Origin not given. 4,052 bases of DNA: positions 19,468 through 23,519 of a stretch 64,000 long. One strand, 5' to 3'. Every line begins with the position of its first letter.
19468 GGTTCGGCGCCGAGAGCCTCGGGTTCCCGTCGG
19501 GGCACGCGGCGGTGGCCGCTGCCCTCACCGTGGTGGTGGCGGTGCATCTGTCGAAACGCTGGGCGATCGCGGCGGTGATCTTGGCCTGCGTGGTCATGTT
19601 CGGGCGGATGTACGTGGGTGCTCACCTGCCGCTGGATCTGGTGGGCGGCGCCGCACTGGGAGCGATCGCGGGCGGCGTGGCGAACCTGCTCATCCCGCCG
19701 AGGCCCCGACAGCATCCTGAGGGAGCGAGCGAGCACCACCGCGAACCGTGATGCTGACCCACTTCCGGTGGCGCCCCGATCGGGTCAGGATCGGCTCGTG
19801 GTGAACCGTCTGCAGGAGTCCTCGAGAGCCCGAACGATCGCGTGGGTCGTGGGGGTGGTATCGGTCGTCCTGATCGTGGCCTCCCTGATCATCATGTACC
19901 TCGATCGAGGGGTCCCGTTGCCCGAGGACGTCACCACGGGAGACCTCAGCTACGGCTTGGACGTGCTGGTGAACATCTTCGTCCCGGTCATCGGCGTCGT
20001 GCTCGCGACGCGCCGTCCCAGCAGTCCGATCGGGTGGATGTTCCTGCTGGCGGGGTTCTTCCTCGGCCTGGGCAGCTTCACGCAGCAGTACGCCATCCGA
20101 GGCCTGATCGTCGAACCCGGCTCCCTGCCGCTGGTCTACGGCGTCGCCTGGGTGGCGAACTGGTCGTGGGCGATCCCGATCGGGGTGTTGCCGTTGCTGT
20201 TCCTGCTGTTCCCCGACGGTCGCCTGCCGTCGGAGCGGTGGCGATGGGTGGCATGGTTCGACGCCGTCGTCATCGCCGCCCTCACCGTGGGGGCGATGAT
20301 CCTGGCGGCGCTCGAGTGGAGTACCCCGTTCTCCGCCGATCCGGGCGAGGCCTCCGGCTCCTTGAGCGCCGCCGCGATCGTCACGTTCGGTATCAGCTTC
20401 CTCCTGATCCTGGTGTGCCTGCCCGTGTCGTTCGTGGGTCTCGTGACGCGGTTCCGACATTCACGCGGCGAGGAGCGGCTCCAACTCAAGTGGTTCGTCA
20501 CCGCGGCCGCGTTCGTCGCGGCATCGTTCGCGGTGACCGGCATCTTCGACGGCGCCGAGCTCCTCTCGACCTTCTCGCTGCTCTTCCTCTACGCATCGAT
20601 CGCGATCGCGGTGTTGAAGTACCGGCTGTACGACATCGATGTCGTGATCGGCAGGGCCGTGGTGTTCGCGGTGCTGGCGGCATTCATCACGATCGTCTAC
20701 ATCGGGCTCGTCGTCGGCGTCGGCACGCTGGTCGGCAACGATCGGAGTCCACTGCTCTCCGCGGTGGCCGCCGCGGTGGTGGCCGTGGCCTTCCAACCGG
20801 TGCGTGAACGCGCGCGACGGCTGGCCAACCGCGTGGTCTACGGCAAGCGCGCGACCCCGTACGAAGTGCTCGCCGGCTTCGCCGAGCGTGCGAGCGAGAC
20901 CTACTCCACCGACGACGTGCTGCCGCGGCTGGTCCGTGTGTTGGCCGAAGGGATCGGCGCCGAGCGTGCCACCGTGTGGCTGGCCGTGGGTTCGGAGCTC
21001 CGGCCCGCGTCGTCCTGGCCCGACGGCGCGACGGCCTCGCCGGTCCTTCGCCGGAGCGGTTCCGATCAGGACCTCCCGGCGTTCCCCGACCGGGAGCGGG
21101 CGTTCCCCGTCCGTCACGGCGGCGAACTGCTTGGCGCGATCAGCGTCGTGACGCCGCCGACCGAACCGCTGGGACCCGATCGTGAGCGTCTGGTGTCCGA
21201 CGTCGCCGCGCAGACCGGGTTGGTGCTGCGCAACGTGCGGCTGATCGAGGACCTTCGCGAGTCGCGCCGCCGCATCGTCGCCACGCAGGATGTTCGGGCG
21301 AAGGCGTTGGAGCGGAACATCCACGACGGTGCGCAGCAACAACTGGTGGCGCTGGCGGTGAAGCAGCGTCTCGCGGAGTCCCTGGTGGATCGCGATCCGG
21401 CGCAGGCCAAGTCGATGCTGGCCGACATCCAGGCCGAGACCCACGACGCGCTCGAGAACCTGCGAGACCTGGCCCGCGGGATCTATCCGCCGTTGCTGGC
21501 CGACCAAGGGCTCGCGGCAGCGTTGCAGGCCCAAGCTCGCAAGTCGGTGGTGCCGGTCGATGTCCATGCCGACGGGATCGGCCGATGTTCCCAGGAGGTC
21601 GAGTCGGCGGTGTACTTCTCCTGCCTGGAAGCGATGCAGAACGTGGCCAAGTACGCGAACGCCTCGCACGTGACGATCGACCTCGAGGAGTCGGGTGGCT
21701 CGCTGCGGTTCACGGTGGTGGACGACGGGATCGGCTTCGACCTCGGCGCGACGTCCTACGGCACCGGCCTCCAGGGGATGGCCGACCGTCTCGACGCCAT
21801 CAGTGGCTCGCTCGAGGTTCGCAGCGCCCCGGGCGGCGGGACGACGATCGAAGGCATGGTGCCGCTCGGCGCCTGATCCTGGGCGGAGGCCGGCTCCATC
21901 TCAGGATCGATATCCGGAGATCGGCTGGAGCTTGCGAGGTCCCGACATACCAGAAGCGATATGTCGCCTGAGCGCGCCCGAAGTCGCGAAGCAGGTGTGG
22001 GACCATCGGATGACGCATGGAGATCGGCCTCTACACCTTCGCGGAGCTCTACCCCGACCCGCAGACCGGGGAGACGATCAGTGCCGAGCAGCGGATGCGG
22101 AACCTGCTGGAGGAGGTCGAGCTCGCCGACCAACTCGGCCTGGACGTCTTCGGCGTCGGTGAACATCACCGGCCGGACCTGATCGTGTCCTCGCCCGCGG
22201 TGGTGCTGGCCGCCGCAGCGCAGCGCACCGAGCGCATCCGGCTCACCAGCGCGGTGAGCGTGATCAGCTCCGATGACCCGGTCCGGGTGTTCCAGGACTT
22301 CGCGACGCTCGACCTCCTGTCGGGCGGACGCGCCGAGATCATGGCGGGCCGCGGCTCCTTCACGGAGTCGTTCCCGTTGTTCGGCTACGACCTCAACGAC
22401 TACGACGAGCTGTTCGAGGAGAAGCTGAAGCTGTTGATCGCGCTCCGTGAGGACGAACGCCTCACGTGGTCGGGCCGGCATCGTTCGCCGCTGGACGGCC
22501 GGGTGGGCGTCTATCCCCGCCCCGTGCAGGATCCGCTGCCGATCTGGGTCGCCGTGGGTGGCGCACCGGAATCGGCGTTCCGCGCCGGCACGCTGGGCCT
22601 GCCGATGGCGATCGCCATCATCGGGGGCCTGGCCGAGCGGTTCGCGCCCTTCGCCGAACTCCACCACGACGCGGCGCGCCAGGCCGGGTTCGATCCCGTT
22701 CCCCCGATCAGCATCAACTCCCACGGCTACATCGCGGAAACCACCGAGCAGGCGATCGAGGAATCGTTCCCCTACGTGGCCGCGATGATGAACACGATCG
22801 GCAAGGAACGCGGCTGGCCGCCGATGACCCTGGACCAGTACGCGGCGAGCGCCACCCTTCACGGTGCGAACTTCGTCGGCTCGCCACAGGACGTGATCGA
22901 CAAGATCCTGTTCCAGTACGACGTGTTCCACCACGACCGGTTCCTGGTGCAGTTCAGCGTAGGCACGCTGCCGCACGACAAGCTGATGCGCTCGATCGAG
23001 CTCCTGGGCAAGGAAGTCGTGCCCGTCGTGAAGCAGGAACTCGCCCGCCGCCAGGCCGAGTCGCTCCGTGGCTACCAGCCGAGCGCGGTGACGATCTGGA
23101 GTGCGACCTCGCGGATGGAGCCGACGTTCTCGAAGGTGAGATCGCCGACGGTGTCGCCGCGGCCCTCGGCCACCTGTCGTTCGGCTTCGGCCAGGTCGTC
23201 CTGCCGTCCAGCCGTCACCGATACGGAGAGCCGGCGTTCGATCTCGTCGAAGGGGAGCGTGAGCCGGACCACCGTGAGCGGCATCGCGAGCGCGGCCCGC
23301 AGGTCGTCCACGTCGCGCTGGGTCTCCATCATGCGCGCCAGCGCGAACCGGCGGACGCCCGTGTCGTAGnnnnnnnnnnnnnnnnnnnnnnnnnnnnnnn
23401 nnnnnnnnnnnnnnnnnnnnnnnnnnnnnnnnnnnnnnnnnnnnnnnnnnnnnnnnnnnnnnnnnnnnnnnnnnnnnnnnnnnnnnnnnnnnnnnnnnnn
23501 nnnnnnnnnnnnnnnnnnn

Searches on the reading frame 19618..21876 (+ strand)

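Call 65: search_protein_families(library=pfam, proteins=[window:19618-21876:+], max_evalue=0.0001)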
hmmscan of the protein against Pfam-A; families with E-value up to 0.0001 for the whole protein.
window:19618-21876:+ (752 aa): 3 families
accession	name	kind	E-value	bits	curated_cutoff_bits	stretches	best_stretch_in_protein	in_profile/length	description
PF07730.19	HisKA_3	-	1.9e-11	44.8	24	1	563-625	4-66/68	Histidine kinase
PF02518.31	HATPase_c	-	1.3e-08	35.6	26.4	1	669-750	10-109/111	Histidine kinase-, DNA gyrase B-, and HSP90-like ATPase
PF01590.32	GAF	-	1.8e-06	29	22.4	1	432-536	3-132/133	GAF domain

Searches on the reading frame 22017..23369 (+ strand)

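Call 65: search_protein_families(library=pfam, proteins=[window:22017-23369:+], max_evalue=0.0001)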
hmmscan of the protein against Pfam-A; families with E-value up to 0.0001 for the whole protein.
window:22017-23369:+ (450 aa): 1 family
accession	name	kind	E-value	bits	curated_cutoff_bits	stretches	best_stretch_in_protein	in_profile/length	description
PF00296.26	Bac_luciferase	-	5e-52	177.7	27.9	1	1-297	1-304/314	Luciferase-like monooxygenase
